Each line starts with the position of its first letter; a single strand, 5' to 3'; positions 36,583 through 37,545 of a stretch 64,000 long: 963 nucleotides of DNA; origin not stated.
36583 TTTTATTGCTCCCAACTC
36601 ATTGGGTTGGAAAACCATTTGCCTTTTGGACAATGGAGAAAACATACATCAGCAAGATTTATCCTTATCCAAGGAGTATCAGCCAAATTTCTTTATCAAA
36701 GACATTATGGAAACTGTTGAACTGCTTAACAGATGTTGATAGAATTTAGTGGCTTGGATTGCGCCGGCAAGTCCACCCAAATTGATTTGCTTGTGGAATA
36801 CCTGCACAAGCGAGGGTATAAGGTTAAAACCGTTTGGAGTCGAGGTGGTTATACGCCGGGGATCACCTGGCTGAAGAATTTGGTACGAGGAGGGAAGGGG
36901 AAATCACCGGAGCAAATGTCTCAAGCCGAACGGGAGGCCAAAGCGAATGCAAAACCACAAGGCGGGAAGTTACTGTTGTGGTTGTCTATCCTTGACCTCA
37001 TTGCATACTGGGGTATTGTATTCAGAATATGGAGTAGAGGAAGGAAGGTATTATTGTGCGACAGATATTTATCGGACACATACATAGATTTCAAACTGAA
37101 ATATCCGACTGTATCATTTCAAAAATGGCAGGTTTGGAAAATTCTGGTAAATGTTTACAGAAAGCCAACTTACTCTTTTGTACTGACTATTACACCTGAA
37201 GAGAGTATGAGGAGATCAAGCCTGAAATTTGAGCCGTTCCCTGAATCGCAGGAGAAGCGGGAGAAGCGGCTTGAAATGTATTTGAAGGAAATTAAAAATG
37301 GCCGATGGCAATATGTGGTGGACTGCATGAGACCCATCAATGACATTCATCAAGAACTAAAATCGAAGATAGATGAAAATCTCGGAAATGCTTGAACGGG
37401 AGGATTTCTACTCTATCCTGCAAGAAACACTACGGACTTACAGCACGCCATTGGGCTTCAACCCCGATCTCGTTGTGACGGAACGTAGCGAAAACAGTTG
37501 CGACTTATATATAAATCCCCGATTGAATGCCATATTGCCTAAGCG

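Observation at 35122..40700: Six-gene ligase/kinase/nucleotidyltransferase cassette in the capsule locus: candidate new glycan-modification pathway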

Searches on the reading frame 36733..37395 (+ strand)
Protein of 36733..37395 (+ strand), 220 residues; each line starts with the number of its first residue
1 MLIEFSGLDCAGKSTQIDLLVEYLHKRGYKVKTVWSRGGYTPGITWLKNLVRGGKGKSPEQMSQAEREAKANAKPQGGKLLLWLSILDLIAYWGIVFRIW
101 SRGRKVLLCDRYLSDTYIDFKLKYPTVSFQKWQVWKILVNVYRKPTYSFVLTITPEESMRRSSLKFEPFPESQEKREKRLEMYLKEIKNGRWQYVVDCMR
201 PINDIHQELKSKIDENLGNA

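Call 3: search_protein_families(library=pfam, proteins=[window:36733-37395:+], max_evalue=0.01)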
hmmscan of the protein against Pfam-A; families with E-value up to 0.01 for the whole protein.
window:36733-37395:+ (220 aa): 1 family
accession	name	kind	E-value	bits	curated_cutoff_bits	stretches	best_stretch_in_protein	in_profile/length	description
PF02223.23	Thymidylate_kin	-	7.2e-11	42.6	27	2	106-208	82-184/185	Thymidylate kinase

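Call 4: search_protein_families(library=ncbifam, proteins=[window:36733-37395:+], max_evalue=0.01)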
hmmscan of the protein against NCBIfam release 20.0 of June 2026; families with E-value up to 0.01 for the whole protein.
window:36733-37395:+ (220 aa): 1 family
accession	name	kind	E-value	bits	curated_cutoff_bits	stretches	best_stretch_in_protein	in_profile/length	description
TIGR00041.1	DTMP_kinase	equivalog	3.8e-08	33.3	83.25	1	1-34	5-38/196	dTMP kinase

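Call 16: search_solved_structures(query=window:36733-37395:+, max_evalue=1)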
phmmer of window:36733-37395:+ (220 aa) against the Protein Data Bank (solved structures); distinct sequences matched with E-value up to 1: 22.
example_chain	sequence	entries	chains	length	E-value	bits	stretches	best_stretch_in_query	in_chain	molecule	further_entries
2yof_A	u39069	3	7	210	3.1e-07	33.1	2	3-35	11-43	THYMIDYLATE KINASE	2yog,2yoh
2wwf_A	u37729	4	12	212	3.2e-07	33.1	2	3-35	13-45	THYMIDILATE KINASE, PUTATIVE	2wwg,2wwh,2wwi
3hjn_A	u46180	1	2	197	2.3e-06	30.3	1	1-43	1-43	Thymidylate kinase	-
5xbh_A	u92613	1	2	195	0.00065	22.3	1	1-43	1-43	Thymidylate kinase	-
2pbr_A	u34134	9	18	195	0.00086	21.9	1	1-43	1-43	Thymidylate kinase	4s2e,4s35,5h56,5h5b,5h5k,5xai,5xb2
5xb5_A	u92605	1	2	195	0.0011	21.5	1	1-43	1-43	Thymidylate kinase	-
3ld9_A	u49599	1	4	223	0.0014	21.1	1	1-53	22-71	Thymidylate kinase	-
3uxm_A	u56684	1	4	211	0.036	16.6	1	3-51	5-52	Thymidylate kinase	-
4e5u_A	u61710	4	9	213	0.037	16.5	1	3-51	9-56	Thymidylate kinase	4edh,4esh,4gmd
3uwo_A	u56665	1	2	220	0.041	16.4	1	3-51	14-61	Thymidylate kinase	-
3uwk_A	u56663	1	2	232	0.049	16.1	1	3-51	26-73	Thymidylate kinase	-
5x8k_A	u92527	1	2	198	0.08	15.4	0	3-45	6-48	Thymidylate kinase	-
5x7j_A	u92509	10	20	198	0.1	15.1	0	3-45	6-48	Thymidylate kinase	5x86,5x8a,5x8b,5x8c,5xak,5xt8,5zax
5x98_B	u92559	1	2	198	0.13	14.8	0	3-45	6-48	Thymidylate kinase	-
5xal_A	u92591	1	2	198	0.13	14.8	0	3-45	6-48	Thymidylate kinase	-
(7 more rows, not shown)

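Call 45: find_related_loci(query=A2, collection=metagenome_contigs, flank=10000)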
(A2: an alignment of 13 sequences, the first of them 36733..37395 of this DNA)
Query A2 (220 aa) in metagenome_contigs; peptide patterns used: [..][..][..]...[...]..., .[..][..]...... (x = any residue, [..] = any of these).
600 stretches matched a pattern (row limit reached: there are more); 211 encode a relative of the query (tblastn E <= 1e-3); the best 80 are kept; 80 distinct loci.
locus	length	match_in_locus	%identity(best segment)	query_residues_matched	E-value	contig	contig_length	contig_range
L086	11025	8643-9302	65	1-220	7e-96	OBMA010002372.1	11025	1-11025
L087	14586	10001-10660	69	1-220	3e-94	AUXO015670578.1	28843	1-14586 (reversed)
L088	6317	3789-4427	41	1-213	4e-49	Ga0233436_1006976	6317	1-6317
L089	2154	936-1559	45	1-207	9e-50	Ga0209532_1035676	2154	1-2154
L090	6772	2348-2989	41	1-213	4e-48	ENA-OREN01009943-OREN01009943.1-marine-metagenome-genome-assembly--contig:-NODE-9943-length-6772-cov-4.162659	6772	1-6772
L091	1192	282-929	41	1-216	2e-48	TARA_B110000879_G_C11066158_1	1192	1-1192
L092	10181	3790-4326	45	5-183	3e-46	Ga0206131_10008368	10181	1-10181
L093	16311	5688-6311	40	1-207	1e-44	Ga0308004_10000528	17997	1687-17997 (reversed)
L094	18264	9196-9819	40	1-209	5e-44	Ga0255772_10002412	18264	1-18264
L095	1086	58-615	41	1-186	1e-45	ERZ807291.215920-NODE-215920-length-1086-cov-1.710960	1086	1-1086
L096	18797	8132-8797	41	1-217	6e-43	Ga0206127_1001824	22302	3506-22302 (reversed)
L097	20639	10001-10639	38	2-219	3e-42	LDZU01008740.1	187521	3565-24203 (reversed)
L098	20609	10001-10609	43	2-205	7e-41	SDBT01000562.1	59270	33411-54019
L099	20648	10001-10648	36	1-215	3e-40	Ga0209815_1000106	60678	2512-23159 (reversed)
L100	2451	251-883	35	2-216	9e-40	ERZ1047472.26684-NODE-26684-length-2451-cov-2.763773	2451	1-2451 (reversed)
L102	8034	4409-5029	39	1-209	5e-40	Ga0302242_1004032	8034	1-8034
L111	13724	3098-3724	35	1-207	7e-30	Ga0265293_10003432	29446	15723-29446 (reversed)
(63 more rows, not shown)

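Call 70: search_protein_families(library=pfam, proteins=[L102:6199-7326:+], max_evalue=0.1)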
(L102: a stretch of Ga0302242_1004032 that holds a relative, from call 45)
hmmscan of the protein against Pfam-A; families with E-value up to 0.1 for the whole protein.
L102:6199-7326:+ (376 aa): 1 family
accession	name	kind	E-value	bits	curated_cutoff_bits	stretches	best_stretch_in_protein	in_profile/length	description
PF14907.12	NTP_transf_5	-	2.8e-15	57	31.2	1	42-282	5-247/249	Uncharacterised nucleotidyltransferase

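Call 75: search_protein_families(library=pfam, proteins=[L111:278-1648:-, L111:1645-2958:-, L111:3014-3763:+, L111:4004-4615:+, L111:5040-7130:+, L111:7548-8717:+], max_evalue=0.01)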
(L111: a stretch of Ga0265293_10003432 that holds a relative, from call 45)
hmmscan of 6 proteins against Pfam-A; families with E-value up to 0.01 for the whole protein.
L111:278-1648:- (456 aa): 1 family
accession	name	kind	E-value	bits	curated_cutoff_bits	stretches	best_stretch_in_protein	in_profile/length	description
PF00202.27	Aminotran_3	-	6.2e-106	354.9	30.5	1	45-451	10-403/403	Aminotransferase class-III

L111:1645-2958:- (437 aa): 2 families
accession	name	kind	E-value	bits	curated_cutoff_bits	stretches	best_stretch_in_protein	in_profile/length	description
PF00557.29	Peptidase_M24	-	2.8e-55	187.8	23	1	177-410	2-207/208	Metallopeptidase family M24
PF05195.22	AMP_N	-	1.6e-20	73.5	24.6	1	3-122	1-121/121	Aminopeptidase P, N-terminal domain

L111:3014-3763:+ (249 aa): 1 family
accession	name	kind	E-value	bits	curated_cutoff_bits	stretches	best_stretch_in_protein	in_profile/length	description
PF02223.23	Thymidylate_kin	-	9.5e-09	35.6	27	1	137-239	81-185/185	Thymidylate kinase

L111:4004-4615:+ (203 aa): 1 family
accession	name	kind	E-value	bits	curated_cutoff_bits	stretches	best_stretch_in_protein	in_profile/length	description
PF02545.19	Maf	-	3.4e-35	121.9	27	1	16-195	2-185/187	Maf-like protein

L111:5040-7130:+ (696 aa): 16 families
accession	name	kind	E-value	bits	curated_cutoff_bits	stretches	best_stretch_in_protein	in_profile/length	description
PF13177.12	DNA_pol3_delta2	-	1.8e-46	158.5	27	1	22-179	2-160/161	DNA polymerase III, delta subunit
PF12169.13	DNA_pol3_gamma3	-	1.7e-18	67.2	24.4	1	234-375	2-142/143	DNA polymerase III subunits gamma and tau domain III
PF22608.2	DNAX_ATPase_lid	-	3.7e-16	59.1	27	1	185-229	3-47/49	DNA polymerase III clamp loader subunit, ATPase lid domain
PF00004.35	AAA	-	3.4e-11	44.2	21.2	1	43-173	2-125/131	ATPase family associated with various cellular activities (AAA)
PF13401.12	AAA_22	-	1.3e-06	29.1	27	1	42-146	8-113/130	AAA domain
PF07728.20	AAA_5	-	1.4e-05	25.6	22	1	42-146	2-92/139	AAA domain (dynein-related subfamily)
PF05496.18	RuvB_N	-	1.5e-05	25.2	27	1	12-64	2-58/159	Holliday junction DNA helicase RuvB P-loop domain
PF05673.19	DUF815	-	6.8e-05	22.6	23.8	0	12-67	23-81/249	Protein of unknown function (DUF815)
PF13245.12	AAA_19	-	8.3e-05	23.2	25.1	1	31-153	3-121/134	AAA domain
PF13173.12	AAA_14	-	0.00015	22.2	27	1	41-149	4-90/129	AAA domain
PF07724.20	AAA_2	-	0.00023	21.7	27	1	41-146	5-101/166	AAA domain (Cdc48 subfamily)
PF21960.2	RCF1-5-like_lid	-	0.00077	19.8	27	1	188-219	3-35/43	RCF1/5-like, AAA+ ATPase lid domain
PF13604.12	AAA_30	-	0.00083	19.6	27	1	41-146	20-114/191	AAA domain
PF06068.19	TIP49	-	0.0013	18.4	23.8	0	125-157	279-310/347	TIP49 P-loop domain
PF13479.12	AAA_24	-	0.0073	16.6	27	0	43-138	6-82/195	AAA domain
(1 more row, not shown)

L111:7548-8717:+ (389 aa): 3 families
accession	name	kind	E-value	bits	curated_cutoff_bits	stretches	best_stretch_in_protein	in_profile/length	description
PF04055.27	Radical_SAM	-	1.7e-10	41.8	29.5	1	144-288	5-157/166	Radical SAM superfamily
PF12544.13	LAM_C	-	3.5e-10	40.5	26.7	1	332-387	1-55/127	Lysine-2,3-aminomutase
PF13353.11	Fer4_12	-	0.00086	20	22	1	140-212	10-81/137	4Fe-4S single cluster domain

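Call 76: search_solved_structures(query=A2, max_evalue=0.001, show_alignments=3)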
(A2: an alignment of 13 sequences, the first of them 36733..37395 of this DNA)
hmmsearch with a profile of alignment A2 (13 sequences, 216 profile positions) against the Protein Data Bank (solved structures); distinct sequences matched with E-value up to 0.001: 39.
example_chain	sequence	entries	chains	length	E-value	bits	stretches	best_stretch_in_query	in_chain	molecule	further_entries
2yof_A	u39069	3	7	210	1.5e-15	60.4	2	98-215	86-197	THYMIDYLATE KINASE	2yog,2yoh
2wwf_A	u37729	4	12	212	1.5e-15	60.4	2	98-215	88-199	THYMIDILATE KINASE, PUTATIVE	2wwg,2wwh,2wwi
5xbh_A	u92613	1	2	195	1.4e-14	57.2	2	1-61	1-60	Thymidylate kinase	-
2pbr_A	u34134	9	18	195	6.6e-14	55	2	1-61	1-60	Thymidylate kinase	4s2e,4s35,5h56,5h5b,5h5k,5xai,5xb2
5xb5_A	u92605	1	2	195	2.3e-13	53.2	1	1-75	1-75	Thymidylate kinase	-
3hjn_A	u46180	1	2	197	2.8e-11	46.5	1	1-40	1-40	Thymidylate kinase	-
3ld9_A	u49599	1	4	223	1.8e-10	43.8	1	1-52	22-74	Thymidylate kinase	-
1nmy_A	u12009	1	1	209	1.2e-07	34.6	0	142-210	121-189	similar to THYMIDYLATE KINASE (DTMP KINASE)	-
1e2d_A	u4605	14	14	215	1.3e-07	34.5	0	142-210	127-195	THYMIDYLATE KINASE | similar to THYMIDYLATE KINASE (DTMP KINASE) | Similar to deoxythymidylate kinase (thymidylate kinase)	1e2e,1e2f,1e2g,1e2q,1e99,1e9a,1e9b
1e9c_A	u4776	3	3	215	1.3e-07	34.4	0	142-210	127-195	THYMIDYLATE KINASE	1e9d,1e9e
1e98_A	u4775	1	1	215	1.4e-07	34.3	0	142-210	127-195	THYMIDYLATE KINASE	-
2xx3_A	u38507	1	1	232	1.7e-07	34.1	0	142-210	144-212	THYMIDYLATE KINASE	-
9wd2_A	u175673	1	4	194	3.7e-07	32.9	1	1-27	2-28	Thymidylate kinase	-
3lv8_A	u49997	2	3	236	3.9e-07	32.9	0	3-55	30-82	Thymidylate kinase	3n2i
4tmk_A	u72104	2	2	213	5.1e-07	32.5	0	143-214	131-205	PROTEIN (THYMIDYLATE KINASE)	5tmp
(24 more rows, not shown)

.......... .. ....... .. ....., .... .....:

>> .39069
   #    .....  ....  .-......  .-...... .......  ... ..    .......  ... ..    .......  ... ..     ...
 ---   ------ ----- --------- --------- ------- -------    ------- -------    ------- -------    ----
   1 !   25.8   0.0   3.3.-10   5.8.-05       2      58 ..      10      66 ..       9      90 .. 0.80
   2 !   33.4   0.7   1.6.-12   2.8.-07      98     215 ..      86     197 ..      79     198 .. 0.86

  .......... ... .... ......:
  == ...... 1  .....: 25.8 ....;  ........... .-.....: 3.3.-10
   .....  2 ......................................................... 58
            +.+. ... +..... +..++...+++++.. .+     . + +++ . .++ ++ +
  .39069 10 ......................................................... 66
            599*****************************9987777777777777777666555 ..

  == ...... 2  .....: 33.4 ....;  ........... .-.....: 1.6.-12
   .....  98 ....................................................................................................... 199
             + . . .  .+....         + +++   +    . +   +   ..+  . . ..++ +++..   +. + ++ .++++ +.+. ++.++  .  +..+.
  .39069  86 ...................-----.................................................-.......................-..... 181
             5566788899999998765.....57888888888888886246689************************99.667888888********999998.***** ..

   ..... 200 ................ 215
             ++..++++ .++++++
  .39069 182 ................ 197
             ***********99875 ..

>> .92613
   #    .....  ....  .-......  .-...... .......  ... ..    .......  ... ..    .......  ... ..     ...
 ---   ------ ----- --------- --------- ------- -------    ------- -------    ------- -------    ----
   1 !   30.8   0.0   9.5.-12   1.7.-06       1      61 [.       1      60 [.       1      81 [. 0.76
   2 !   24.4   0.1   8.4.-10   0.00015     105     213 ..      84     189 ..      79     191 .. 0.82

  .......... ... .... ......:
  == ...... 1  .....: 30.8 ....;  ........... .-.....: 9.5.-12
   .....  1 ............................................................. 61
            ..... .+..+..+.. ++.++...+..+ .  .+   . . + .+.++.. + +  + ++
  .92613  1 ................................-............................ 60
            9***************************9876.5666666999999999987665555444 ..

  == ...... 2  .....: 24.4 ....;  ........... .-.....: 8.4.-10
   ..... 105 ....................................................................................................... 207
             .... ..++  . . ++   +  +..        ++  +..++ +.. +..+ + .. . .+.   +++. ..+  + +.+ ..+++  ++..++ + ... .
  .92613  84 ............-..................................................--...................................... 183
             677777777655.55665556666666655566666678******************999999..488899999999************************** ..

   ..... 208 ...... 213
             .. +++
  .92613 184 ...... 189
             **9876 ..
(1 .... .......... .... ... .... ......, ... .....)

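Call 86: search_protein_families(library=padloc, proteins=[window:36733-37395:+], max_evalue=0.01)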
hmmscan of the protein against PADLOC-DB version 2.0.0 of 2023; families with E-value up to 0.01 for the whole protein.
window:36733-37395:+ (220 aa): 0 families
